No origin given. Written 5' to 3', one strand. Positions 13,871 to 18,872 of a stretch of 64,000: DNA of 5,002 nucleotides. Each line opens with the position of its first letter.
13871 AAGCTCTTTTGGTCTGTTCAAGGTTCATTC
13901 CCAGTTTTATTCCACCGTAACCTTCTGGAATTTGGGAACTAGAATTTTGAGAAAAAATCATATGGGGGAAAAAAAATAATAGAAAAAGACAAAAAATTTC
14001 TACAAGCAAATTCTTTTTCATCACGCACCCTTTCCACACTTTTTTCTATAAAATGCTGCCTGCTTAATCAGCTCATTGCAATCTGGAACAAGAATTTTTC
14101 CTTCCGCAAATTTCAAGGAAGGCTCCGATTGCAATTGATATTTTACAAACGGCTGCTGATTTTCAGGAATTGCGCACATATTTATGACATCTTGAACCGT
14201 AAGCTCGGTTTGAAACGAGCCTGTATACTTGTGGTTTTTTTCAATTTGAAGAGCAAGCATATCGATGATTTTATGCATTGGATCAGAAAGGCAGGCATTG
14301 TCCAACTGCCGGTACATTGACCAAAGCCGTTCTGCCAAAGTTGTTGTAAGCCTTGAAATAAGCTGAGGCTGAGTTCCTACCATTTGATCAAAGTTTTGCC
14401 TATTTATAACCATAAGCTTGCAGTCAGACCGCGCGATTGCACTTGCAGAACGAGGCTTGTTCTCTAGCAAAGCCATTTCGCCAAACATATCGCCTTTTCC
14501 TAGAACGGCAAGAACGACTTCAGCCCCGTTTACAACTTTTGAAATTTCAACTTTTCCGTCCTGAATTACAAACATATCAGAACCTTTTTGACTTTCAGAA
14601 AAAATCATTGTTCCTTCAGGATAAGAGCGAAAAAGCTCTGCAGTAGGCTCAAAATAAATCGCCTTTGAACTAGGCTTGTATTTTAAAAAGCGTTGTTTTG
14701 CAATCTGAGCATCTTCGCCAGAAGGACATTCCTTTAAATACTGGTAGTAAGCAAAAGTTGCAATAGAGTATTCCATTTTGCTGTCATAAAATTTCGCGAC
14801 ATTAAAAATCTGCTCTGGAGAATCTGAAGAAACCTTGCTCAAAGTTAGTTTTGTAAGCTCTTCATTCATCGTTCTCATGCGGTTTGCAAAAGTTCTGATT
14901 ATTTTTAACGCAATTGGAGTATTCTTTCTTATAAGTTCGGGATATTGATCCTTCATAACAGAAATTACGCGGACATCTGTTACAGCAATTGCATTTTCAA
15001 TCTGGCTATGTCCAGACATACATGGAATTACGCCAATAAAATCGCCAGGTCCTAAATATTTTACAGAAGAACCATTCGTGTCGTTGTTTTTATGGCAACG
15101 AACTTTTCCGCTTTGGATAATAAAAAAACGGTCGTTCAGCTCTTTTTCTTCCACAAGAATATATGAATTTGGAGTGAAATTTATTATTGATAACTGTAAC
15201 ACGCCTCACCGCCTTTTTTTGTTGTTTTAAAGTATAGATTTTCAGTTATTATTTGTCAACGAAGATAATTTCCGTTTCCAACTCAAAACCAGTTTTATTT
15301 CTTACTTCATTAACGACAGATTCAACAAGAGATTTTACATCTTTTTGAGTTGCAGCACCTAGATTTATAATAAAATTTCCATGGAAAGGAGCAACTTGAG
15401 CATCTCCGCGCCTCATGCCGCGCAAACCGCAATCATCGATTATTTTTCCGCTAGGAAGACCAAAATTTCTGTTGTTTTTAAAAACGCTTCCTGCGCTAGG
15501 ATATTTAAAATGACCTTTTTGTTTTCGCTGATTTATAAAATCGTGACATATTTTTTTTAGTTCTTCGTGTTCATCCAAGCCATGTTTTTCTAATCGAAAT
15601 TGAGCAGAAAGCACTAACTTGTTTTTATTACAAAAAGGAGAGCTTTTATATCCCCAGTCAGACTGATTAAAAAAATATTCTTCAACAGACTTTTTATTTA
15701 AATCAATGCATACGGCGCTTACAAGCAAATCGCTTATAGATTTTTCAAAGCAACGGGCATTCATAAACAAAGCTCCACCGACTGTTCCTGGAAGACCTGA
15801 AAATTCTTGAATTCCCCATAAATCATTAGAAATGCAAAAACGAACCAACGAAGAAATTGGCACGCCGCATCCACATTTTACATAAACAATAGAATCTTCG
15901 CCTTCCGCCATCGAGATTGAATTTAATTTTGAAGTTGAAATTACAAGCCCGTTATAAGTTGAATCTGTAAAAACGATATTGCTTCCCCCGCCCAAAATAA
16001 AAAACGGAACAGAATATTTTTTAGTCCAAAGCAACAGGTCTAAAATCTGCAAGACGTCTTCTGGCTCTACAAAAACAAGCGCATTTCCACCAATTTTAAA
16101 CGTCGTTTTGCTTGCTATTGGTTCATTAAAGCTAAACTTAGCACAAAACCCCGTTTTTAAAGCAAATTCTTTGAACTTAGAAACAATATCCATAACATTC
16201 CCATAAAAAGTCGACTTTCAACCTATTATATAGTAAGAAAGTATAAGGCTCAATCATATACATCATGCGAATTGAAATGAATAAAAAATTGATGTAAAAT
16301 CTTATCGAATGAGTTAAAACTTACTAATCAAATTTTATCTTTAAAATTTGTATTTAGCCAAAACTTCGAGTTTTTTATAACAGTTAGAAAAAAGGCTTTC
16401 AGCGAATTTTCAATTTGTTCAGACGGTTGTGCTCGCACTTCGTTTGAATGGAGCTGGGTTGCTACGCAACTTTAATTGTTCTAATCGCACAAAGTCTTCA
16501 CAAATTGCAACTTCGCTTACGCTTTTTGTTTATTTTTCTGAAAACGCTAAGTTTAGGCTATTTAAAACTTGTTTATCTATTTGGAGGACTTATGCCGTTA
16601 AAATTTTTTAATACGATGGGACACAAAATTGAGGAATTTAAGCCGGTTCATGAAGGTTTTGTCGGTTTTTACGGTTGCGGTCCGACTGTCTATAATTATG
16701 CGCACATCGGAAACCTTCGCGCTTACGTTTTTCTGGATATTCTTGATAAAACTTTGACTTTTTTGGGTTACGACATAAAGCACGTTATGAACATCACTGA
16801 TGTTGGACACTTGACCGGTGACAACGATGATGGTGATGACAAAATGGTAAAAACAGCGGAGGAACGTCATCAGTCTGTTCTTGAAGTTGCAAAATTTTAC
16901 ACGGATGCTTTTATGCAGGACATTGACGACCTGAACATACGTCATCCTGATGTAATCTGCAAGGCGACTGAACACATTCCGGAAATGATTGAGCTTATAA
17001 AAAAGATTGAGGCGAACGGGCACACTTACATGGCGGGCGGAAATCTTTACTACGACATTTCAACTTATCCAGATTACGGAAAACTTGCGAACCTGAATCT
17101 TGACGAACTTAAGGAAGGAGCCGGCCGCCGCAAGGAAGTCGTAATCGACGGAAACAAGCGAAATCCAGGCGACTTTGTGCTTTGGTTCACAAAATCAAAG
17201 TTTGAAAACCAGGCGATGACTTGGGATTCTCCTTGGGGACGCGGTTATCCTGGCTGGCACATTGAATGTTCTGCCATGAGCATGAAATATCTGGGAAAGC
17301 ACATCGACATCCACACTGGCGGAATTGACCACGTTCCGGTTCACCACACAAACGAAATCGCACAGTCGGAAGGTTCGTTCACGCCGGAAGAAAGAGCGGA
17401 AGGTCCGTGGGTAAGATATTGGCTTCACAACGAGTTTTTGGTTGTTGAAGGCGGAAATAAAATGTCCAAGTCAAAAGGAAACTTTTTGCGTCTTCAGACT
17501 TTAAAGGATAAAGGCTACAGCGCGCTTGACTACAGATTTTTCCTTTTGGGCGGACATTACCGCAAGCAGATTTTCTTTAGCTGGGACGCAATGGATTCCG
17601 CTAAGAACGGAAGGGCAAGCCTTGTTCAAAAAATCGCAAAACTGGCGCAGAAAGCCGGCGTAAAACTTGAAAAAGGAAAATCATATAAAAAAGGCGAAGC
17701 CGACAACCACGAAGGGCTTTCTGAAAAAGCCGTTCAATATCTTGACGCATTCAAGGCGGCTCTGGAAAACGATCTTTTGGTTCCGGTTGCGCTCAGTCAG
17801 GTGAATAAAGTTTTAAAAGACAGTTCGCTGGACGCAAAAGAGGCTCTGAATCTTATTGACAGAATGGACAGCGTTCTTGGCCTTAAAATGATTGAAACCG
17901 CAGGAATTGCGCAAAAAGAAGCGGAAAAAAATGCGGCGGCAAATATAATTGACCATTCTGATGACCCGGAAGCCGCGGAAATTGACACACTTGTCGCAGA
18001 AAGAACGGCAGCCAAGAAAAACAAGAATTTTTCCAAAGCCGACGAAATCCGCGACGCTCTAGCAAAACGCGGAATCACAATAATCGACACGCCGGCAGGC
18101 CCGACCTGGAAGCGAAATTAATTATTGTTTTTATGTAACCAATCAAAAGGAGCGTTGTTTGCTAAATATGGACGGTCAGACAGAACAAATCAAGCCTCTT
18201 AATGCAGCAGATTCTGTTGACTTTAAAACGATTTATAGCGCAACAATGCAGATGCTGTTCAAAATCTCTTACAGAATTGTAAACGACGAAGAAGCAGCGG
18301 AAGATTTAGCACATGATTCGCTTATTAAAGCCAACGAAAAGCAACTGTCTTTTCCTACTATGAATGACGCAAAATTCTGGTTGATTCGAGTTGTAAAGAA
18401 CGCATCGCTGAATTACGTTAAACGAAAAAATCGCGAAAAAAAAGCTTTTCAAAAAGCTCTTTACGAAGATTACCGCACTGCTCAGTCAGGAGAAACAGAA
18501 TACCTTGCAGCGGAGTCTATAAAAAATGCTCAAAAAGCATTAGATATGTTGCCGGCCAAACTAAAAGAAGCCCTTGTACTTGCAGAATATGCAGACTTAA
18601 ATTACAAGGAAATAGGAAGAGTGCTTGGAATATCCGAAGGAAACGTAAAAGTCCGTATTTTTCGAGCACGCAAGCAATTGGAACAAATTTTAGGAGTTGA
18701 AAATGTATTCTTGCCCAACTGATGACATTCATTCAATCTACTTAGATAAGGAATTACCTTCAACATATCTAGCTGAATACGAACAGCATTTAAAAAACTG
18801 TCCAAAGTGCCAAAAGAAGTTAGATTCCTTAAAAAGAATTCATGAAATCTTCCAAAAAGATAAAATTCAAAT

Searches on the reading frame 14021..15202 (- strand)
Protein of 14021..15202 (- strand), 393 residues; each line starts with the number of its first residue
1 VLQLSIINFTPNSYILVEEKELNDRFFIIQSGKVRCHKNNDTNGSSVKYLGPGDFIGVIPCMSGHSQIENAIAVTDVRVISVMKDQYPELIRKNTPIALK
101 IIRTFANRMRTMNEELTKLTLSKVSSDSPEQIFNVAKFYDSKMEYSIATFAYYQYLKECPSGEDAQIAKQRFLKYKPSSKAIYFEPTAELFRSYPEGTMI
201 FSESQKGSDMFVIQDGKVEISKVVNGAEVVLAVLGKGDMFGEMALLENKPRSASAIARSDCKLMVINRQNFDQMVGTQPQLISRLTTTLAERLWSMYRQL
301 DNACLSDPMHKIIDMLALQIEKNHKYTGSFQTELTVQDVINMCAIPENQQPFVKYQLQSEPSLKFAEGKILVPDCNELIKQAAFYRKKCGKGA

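Call 71: search_protein_families(library=pfam, proteins=[window:14021-15202:-], max_evalue=0.0001)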
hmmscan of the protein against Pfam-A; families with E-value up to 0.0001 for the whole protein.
window:14021-15202:- (393 aa): 1 family
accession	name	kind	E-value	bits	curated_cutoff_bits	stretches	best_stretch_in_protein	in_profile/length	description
PF00027.35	cNMP_binding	-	2.9e-41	139.8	27.5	2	192-275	2-86/89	Cyclic nucleotide-binding domain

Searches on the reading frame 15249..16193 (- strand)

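Call 71: search_protein_families(library=pfam, proteins=[window:15249-16193:-], max_evalue=0.0001)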
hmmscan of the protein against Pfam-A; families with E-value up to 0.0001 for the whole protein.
window:15249-16193:- (314 aa): 2 families
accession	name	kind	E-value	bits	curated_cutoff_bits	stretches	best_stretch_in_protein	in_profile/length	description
PF02873.21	MurB_C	-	3.6e-27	94.9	27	1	214-312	4-99/99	UDP-N-acetylenolpyruvoylglucosamine reductase, C-terminal domain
PF01565.28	FAD_binding_4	-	5e-16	59.1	26.4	1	39-162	2-128/139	FAD binding domain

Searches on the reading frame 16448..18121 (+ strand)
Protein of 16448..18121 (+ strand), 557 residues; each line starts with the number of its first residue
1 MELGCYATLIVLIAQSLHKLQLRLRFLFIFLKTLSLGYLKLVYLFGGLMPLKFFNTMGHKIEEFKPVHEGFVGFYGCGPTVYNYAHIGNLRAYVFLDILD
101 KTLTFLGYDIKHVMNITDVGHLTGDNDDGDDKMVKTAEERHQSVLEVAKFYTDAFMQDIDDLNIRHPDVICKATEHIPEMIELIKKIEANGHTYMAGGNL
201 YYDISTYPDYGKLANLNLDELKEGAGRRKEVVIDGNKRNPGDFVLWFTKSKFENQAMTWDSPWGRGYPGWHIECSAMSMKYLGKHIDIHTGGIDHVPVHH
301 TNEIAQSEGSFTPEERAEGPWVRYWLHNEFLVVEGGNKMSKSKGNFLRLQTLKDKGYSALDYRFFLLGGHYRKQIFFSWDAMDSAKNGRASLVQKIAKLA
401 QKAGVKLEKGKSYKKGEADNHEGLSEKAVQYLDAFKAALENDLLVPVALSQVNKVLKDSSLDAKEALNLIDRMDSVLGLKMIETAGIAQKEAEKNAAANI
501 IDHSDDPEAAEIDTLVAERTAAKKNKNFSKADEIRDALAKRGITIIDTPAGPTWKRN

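Call 71: search_protein_families(library=pfam, proteins=[window:16448-18121:+], max_evalue=0.0001)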
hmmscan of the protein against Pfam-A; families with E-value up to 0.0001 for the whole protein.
window:16448-18121:+ (557 aa): 3 families
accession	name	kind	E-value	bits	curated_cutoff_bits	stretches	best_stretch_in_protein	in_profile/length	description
PF01406.26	tRNA-synt_1e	-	1.9e-93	313.6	27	1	64-386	2-300/301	tRNA synthetases class I (C) catalytic domain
PF09334.17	tRNA-synt_1g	-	8.7e-09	35.1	20.1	0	327-400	317-387/391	tRNA synthetases class I (M)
PF23493.1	CysS_C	-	4.5e-06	27.1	23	1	509-551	5-47/51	Cysteinyl-tRNA ligase anticodon binding domain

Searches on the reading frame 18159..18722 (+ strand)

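Call 71: search_protein_families(library=pfam, proteins=[window:18159-18722:+], max_evalue=0.0001)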
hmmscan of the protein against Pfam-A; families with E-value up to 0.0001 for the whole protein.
window:18159-18722:+ (187 aa): 3 families
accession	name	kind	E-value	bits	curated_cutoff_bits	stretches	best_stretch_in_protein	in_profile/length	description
PF08281.18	Sigma70_r4_2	-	2e-16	59.8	25.7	1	124-174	4-54/54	Sigma-70, region 4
PF04545.22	Sigma70_r4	-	3.5e-11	42.9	24.1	1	127-174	1-48/50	Sigma-70, region 4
PF04542.20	Sigma70_r2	-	2.3e-09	37.4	24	1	26-92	2-70/71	Sigma-70 region 2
